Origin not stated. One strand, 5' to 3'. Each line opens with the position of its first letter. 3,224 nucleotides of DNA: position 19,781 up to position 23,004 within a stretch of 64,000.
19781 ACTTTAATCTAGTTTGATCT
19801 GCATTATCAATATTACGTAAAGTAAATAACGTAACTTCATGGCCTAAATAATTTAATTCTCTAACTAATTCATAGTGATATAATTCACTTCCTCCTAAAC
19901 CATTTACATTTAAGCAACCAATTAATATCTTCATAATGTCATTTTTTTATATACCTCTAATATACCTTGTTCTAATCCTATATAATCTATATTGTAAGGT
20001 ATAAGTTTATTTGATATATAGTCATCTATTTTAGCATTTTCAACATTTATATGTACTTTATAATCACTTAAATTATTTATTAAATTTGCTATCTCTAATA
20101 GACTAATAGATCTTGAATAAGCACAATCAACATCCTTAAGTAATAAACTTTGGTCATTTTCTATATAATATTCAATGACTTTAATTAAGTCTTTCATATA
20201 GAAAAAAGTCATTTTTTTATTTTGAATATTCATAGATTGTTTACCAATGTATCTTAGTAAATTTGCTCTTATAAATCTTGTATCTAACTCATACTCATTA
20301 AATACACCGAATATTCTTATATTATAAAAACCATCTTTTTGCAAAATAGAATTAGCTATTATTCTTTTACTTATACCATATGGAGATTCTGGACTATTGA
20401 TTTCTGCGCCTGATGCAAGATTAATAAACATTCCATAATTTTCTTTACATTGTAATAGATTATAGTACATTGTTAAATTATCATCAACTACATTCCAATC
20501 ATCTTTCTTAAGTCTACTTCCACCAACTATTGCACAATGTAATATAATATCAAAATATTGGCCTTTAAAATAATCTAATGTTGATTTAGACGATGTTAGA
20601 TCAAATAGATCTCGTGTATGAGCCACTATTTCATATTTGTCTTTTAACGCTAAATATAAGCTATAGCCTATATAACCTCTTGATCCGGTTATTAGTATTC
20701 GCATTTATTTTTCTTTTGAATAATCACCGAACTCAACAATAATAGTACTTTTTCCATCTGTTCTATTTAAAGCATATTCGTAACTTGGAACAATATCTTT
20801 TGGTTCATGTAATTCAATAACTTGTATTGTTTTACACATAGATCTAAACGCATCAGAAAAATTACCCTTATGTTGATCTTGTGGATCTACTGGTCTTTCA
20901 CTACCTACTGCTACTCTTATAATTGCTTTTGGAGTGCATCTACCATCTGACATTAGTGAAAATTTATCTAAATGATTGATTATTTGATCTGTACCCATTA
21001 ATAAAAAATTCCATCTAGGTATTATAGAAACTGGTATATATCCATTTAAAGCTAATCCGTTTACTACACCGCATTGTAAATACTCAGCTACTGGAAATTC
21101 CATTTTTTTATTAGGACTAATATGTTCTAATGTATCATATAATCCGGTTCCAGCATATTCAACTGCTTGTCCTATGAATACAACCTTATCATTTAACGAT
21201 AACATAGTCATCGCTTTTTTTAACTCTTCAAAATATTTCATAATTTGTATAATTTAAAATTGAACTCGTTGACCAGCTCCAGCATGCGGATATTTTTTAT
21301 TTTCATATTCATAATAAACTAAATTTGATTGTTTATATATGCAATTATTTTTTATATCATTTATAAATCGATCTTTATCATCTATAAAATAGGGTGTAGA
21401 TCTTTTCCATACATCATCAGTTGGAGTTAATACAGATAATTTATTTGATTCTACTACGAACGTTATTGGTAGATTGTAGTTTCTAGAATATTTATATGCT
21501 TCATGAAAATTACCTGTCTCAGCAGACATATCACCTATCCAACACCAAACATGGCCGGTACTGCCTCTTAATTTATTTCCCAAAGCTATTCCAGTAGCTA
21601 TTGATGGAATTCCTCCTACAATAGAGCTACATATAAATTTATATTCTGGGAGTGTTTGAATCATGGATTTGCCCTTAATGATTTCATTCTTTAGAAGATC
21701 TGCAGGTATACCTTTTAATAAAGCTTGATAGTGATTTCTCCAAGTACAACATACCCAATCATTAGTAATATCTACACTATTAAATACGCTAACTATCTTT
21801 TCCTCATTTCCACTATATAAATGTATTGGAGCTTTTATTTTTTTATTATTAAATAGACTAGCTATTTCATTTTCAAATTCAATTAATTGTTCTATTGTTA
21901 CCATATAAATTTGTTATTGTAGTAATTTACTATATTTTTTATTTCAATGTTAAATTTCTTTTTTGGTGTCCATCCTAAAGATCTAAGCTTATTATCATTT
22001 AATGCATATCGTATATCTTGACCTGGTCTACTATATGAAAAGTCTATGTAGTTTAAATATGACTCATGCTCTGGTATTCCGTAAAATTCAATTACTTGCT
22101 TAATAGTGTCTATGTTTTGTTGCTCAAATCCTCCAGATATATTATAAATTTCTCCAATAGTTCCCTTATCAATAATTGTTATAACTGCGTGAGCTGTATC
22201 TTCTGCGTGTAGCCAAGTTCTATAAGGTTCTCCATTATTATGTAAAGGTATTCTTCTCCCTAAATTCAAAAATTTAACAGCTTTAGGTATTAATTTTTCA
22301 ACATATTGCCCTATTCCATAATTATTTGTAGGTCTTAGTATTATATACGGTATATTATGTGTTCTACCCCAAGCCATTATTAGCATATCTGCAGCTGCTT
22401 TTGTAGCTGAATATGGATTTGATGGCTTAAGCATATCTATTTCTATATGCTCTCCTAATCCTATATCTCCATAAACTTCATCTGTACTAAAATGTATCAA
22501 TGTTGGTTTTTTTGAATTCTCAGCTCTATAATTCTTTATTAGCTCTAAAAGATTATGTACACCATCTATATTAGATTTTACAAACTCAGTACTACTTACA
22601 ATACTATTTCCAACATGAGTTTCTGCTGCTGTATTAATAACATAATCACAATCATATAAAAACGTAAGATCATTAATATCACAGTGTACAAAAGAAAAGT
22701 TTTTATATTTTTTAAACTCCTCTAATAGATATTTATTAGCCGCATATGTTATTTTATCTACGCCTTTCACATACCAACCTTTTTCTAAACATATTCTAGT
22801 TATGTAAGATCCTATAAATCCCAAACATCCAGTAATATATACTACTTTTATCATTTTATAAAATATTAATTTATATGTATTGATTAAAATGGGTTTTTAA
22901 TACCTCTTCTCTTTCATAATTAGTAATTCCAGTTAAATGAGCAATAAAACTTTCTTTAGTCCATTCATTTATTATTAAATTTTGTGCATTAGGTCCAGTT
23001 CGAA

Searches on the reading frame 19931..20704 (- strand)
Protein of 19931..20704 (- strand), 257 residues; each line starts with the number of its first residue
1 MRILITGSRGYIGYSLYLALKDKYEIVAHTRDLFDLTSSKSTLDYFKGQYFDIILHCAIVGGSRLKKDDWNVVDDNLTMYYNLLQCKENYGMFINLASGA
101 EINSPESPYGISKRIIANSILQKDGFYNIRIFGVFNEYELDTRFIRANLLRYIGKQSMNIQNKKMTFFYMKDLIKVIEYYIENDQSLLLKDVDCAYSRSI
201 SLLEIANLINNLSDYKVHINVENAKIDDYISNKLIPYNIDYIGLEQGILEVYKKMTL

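Call 11: search_protein_families(library=pfam, proteins=[window:19931-20704:-], max_evalue=0.01)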
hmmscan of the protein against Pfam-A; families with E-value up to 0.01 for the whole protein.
window:19931-20704:- (257 aa): 2 families
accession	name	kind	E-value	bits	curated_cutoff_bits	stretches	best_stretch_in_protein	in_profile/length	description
PF01370.27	Epimerase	-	8.5e-13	48.7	20.9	1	3-184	1-228/240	NAD dependent epimerase/dehydratase family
PF04321.23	RmlD_sub_bind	-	1.8e-07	31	27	1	1-59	1-60/287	RmlD substrate binding domain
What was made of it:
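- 19931..20704 (-): Short SDR/epimerase-fold reductase (257 aa); predicted ketoreductase for the branch or for C-4. PF01370 E=8.5e-13 (call 11).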

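Call 12: search_protein_families(library=ncbifam, proteins=[window:19931-20704:-], max_evalue=0.001)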
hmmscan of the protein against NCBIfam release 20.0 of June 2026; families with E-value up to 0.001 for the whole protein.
window:19931-20704:- (257 aa): 4 families
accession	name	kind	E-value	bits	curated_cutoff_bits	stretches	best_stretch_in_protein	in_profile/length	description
NF047922.1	GDPFucSynFcl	equivalog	1.2e-08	34.8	500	1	2-86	4-91/308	GDP-L-fucose synthase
TIGR04180.1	EDH_00030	hypoth_equivalog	1.2e-05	24.6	475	0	66-113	207-254/297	NAD-dependent 4,6-dehydratase LegB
NF047837.1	UDPAcbARedWbcJ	equivalog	4.4e-05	22.6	500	1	1-133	1-129/372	UDP-2-acetamido-2,6-beta-L-arabino-hexul-4-ose reductase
TIGR01214.1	rmlD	equivalog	4.7e-05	22.6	224.05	1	2-58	1-58/285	dTDP-4-dehydrorhamnose reductase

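Call 51: search_protein_families(library=phrogs, proteins=[window:19931-20704:-], max_evalue=0.001)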
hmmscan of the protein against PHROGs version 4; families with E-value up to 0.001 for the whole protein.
window:19931-20704:- (257 aa): 1 family
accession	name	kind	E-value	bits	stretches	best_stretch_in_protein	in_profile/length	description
phrog_540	-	DNA, RNA and nucleotide metabolism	2.1e-16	60.5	1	1-221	293-553/715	nucleotide-sugar epimerase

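Call 60: search_solved_structures(query=window:19931-20704:-, max_evalue=0.001)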
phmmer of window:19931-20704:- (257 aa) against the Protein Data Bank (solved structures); distinct sequences matched with E-value up to 0.001: 0.
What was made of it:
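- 19931..20704 (-): No PDB relative (call 60).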

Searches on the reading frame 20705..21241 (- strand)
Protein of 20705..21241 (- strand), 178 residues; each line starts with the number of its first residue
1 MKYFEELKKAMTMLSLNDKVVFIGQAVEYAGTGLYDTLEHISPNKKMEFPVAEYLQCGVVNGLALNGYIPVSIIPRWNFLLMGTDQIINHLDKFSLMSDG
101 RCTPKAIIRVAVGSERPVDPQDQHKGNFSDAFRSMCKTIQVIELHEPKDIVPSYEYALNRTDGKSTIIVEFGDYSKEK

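Call 11: search_protein_families(library=pfam, proteins=[window:20705-21241:-], max_evalue=0.01)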
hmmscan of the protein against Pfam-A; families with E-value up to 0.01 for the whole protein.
window:20705-21241:- (178 aa): 1 family
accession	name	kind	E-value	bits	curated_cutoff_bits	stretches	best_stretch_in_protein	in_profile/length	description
PF02779.29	Transket_pyr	-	2.3e-05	24.5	27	1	13-169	16-166/174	Transketolase, pyrimidine binding domain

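Call 12: search_protein_families(library=ncbifam, proteins=[window:20705-21241:-], max_evalue=0.001)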
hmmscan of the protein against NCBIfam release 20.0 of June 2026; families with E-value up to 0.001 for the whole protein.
window:20705-21241:- (178 aa): 2 families
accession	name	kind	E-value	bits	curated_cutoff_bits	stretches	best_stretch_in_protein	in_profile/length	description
NF006667.0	PRK09212.1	subfamily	9.6e-12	44.4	321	1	3-150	6-154/327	pyruvate dehydrogenase complex E1 component subunit beta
NF008854.0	PRK11892.1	equivalog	5.7e-08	31.9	454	1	5-142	146-284/464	pyruvate dehydrogenase complex E1 component subunit beta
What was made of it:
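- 20705..21241 (-): Minimal pyrimidine-binding beta subunit (PDH-E1-beta-like, 178 aa, no C-terminal domain). NF006667 E=9.6e-12 (call 12).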

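Call 24: search_solved_structures(query=window:20705-21241:-, max_evalue=0.01, show_alignments=1)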
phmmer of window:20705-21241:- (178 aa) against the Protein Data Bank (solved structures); distinct sequences matched with E-value up to 0.01: 5.
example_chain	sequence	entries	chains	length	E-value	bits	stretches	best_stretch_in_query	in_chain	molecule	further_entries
1ik6_A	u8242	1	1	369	1.4e-07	34.8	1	17-114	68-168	pyruvate dehydrogenase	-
1um9_B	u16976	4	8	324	7.9e-06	29.1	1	14-114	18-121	2-oxo acid dehydrogenase beta subunit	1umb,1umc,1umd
3exe_B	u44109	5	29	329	0.001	22.2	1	16-143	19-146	Pyruvate dehydrogenase E1 component subunit beta, mitochondrial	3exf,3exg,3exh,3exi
6cer_B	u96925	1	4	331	0.001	22.2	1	16-143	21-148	Pyruvate dehydrogenase E1 component subunit beta, mitochondrial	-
1ni4_B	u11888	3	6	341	0.0011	22.1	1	16-143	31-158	Pyruvate dehydrogenase E1 component: Beta subunit | Pyruvate dehydrogenase E1 component subunit beta | Pyruvate dehydrogenase E1 component subunit beta, mitocho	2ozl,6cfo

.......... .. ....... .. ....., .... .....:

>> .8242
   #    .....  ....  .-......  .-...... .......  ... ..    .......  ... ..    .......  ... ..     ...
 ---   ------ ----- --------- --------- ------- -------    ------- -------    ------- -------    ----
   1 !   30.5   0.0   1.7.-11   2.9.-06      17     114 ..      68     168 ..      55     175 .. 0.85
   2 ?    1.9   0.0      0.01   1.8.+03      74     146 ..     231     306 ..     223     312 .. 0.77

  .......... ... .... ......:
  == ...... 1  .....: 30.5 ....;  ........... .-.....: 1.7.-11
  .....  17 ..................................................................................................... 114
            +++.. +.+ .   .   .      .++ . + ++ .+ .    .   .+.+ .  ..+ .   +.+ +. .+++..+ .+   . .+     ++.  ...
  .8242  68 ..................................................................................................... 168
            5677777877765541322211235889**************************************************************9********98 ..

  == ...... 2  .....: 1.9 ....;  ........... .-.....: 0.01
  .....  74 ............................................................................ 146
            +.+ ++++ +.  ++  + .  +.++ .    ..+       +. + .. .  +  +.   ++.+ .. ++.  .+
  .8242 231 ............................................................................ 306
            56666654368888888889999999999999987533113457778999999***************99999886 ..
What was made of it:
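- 20705..21241 (-): PDB 1IK6 and 1UM9_B hits, with a Glu aligned to Glu in FPVAE; that this is the cofactor-activating Glu is my inference (call 24).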

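Call 51: search_protein_families(library=phrogs, proteins=[window:20705-21241:-], max_evalue=0.001)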
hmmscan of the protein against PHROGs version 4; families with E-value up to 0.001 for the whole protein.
window:20705-21241:- (178 aa): 1 family
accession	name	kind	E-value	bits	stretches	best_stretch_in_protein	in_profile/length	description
phrog_34187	-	unknown function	5.6e-20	72.6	1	1-171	237-401/405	-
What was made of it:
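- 20705..21241 (-): Matches the C-terminal half of phrog_34187 (call 51).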

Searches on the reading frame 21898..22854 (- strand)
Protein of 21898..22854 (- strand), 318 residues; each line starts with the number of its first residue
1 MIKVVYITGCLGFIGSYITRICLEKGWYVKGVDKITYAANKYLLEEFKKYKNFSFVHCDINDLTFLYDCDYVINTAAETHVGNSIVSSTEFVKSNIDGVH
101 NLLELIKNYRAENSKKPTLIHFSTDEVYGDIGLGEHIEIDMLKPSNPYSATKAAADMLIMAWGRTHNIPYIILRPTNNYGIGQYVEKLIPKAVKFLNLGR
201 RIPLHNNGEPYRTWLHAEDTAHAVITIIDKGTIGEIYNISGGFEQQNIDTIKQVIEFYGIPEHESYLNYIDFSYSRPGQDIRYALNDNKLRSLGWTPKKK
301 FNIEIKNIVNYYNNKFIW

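Call 11: search_protein_families(library=pfam, proteins=[window:21898-22854:-], max_evalue=0.01)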
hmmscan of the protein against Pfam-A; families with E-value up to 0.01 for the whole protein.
window:21898-22854:- (318 aa): 7 families
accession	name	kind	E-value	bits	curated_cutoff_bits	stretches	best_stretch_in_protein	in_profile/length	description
PF16363.11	GDP_Man_Dehyd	-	7.1e-55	187.2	27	1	7-303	2-327/332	GDP-mannose 4,6 dehydratase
PF01370.27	Epimerase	-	6.9e-48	163.6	20.9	1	5-239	1-239/240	NAD dependent epimerase/dehydratase family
PF01073.25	3Beta_HSD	-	1.1e-13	51.3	22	1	7-225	2-226/280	3-beta hydroxysteroid dehydrogenase/isomerase family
PF07993.18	NAD_binding_4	-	5.6e-11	42.5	20.1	1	68-238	88-240/258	Male sterility protein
PF04321.23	RmlD_sub_bind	-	1.6e-08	34.5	27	1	5-181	3-154/287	RmlD substrate binding domain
PF02719.21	Polysacc_synt_2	-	9.9e-08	31.9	20.2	1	6-279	2-267/293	Polysaccharide biosynthesis protein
PF00106.31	adh_short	-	0.0003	20.7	26.6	0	3-64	1-62/195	short chain dehydrogenase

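Call 12: search_protein_families(library=ncbifam, proteins=[window:21898-22854:-], max_evalue=0.001)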
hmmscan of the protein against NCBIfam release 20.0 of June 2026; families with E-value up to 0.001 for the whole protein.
window:21898-22854:- (318 aa): 22 families
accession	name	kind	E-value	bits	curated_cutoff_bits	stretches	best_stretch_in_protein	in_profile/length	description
TIGR01181.1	dTDP_gluc_dehyt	equivalog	2.8e-87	292.8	365.1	1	6-317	3-316/321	dTDP-glucose 4,6-dehydratase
NF007490.0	PRK10084.1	subfamily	8.6e-62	209.2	649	1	5-316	3-338/361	dTDP-glucose 4,6-dehydratase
NF007582.0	PRK10217.1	equivalog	6.7e-60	203.1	698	1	3-316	2-335/355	dTDP-glucose 4,6-dehydratase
TIGR04180.1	EDH_00030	hypoth_equivalog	6.9e-32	110.7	475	1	5-258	1-256/297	NAD-dependent 4,6-dehydratase LegB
TIGR01179.1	galE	equivalog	1.2e-18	67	262.3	1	5-242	2-259/332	UDP-glucose 4-epimerase GalE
TIGR02622.1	CDP_4_6_dhtase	equivalog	9e-17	61.2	278.45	1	3-316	5-334/352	CDP-glucose 4,6-dehydratase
NF008872.0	PRK11908.1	equivalog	1.6e-11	43.9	294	1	3-315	2-338/349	bifunctional UDP-4-keto-pentose/UDP-xylose synthase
TIGR01472.1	gmd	equivalog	1.7e-11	43.9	415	1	3-243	1-253/342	GDP-mannose 4,6-dehydratase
NF047922.1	GDPFucSynFcl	equivalog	3.4e-11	43.2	500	1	141-312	126-301/308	GDP-L-fucose synthase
TIGR02197.1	heptose_epim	equivalog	9.6e-11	41.4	274.6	1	6-283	2-282/316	ADP-glyceromanno-heptose 6-epimerase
TIGR03466.1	HpnA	hypoth_equivalog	8.3e-09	34.8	367.65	1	4-244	2-232/327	hopanoid-associated sugar epimerase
NF011728.1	PRK15181.1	equivalog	3.4e-08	32.9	760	1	5-196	18-217/348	Vi polysaccharide biosynthesis UDP-N-acetylglucosaminuronic acid C-4 epimerase TviC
NF042422.1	oxyalk_red_OleD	equivalog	8.6e-08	31.9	580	1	5-269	3-261/329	2-alkyl-3-oxoalkanoate reductase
NF007956.0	PRK10675.1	subfamily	1.6e-06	27.5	394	1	5-157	3-158/338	UDP-glucose 4-epimerase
NF005998.1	PRK08125.1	equivalog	2.3e-06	26.3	777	1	4-312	317-649/649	bifunctional UDP-4-amino-4-deoxy-L-arabinose formyltransferase/UDP-glucuronic acid oxidase ArnA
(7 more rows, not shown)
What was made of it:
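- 21898..22854 (-): NDP-glucose 4,6-dehydratase of the RmlB (dTDP) type, 318 aa; supplies the 4-keto-6-deoxy substrate. TIGR01181 scores 292.8 bits (below its cutoff) against 61 bits for the CDP type TIGR02622 (call 12).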

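Call 51: search_protein_families(library=phrogs, proteins=[window:21898-22854:-], max_evalue=0.001)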
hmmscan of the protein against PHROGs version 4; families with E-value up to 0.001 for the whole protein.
window:21898-22854:- (318 aa): 1 family
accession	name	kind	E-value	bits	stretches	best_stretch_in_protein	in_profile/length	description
phrog_540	-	DNA, RNA and nucleotide metabolism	7.6e-67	227.2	1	3-317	293-599/715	nucleotide-sugar epimerase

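Call 59: search_solved_structures(query=window:21898-22854:-, max_evalue=1e-20)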
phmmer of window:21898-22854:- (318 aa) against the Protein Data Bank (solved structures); distinct sequences matched with E-value up to 1e-20: 10.
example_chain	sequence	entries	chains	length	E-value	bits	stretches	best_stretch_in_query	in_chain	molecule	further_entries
2hun_A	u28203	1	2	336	1.7e-66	228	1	6-317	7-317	336aa long hypothetical dTDP-glucose 4,6-dehydratase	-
1g1a_A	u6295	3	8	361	5e-57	197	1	5-313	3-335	DTDP-D-GLUCOSE 4,6-DEHYDRATASE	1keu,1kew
1bxk_A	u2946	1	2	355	3.4e-55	190.9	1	4-313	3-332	PROTEIN (DTDP-GLUCOSE 4,6-DEHYDRATASE)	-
6bi4_A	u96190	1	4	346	5.5e-53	183.7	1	5-316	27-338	dTDP-glucose 4,6-dehydratase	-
8du1_A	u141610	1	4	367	2.1e-52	181.7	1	3-315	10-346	dTDP-glucose 4,6-dehydratase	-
8shh_A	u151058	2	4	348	1.4e-51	179.1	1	4-314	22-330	dTDP-glucose 4,6-dehydratase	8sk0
1r66_A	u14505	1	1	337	7.9e-45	156.9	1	6-315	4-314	TDP-glucose-4,6-dehydratase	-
1r6d_A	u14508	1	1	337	1e-43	153.2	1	6-315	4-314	TDP-glucose-4,6-dehydratase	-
6vlo_A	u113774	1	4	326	1.1e-42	149.8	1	3-313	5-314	Putative dTDP-D-glucose 4,6-dehydratase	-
1kep_A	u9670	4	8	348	1.9e-42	149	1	3-315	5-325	dTDP-D-glucose 4,6-dehydratase | DTDP-GLUCOSE 4,6-DEHYDRATASE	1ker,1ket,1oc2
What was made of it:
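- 21898..22854 (-): The top ten PDB hits are all dTDP-glucose 4,6-dehydratases (call 59).
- On E1 / RfbH / DdhC / AscC 3-dehydrase: The partner dehydratase is RmlB type (TIGR01181 293 bits against TIGR02622 61 bits; all top PDB hits are dTDP enzymes) (calls 12, 59).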
